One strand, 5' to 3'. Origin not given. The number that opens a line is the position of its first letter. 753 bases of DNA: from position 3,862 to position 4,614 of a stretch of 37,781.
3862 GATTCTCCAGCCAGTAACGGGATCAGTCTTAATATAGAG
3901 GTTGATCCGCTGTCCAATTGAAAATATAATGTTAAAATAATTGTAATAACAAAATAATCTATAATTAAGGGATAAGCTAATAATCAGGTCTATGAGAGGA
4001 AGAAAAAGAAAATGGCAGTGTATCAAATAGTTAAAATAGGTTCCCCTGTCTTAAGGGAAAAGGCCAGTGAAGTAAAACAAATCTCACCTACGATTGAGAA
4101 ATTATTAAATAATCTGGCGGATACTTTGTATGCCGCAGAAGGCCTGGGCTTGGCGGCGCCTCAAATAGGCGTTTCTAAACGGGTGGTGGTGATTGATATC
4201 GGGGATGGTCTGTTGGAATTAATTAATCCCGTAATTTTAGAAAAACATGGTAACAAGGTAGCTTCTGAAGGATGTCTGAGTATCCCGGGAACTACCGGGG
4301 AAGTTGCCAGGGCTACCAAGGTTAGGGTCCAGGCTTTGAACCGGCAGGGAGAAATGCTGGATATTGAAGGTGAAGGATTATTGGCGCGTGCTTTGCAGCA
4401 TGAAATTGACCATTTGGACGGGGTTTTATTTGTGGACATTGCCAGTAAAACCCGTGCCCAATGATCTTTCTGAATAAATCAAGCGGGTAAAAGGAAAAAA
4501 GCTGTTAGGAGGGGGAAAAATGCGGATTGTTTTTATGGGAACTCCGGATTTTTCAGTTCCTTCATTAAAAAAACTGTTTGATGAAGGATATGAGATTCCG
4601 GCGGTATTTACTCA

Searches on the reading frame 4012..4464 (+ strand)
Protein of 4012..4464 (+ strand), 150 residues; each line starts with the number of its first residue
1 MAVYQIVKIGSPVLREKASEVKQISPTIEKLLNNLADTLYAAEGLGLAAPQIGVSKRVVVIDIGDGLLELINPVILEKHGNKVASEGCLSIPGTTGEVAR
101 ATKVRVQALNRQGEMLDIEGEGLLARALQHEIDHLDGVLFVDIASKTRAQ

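Call 38: find_encoding_contigs(protein=window:4012-4464:+, flank=10000, max_places=6)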
Protein window:4012-4464:+ (150 aa): 6 contigs read that carry it; 6 places shown.
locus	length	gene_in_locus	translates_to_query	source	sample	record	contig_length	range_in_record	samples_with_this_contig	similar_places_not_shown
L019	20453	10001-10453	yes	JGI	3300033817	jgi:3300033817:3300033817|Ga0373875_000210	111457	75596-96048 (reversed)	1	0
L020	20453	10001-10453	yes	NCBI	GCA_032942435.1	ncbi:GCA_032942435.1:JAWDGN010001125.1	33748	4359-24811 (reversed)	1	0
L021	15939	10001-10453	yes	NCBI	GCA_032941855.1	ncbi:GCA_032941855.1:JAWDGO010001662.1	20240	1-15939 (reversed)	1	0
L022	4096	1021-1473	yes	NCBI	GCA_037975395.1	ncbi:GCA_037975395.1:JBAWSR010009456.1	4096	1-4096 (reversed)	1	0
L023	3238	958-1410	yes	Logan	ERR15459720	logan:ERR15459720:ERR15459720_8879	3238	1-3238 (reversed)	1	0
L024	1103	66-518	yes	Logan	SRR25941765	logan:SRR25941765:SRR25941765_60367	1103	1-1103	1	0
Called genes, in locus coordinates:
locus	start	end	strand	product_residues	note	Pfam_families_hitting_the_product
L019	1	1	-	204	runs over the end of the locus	PF08281:Sigma70_r4_2 (weak), PF04545:Sigma70_r4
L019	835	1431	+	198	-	PF01609:DDE_Tnp_1, PF13612:DDE_Tnp_1_3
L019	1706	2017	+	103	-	PF13751:DDE_Tnp_1_6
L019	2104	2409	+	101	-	PF13817:DDE_Tnp_IS66_C (weak)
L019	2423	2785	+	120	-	-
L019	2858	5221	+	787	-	PF08239:SH3_3 (faint), PF00246:Peptidase_M14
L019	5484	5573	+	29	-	-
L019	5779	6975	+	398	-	-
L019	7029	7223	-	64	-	-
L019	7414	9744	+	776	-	PF17764:PriA_3primeBD, PF00270:DEAD, PF04851:ResIII, PF18319:Zn_ribbon_PriA, PF00271:Helicase_C, PF18074:PriA_C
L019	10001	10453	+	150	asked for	PF01327:Pep_deformylase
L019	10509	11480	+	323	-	PF00551:Formyl_trans_N, PF02911:Formyl_trans_C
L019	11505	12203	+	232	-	PF04298:Zn_peptidase_2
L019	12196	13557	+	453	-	PF01029:NusB, PF22458:RsmF-B_ferredox, PF01189:Methyltr_RsmB-F, PF13847:Methyltransf_31 (weak)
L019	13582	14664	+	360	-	PF21016:RlmN_N, PF04055:Radical_SAM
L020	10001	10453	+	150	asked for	PF01327:Pep_deformylase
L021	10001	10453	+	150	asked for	PF01327:Pep_deformylase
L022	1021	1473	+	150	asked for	PF01327:Pep_deformylase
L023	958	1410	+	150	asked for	PF01327:Pep_deformylase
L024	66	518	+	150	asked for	PF01327:Pep_deformylase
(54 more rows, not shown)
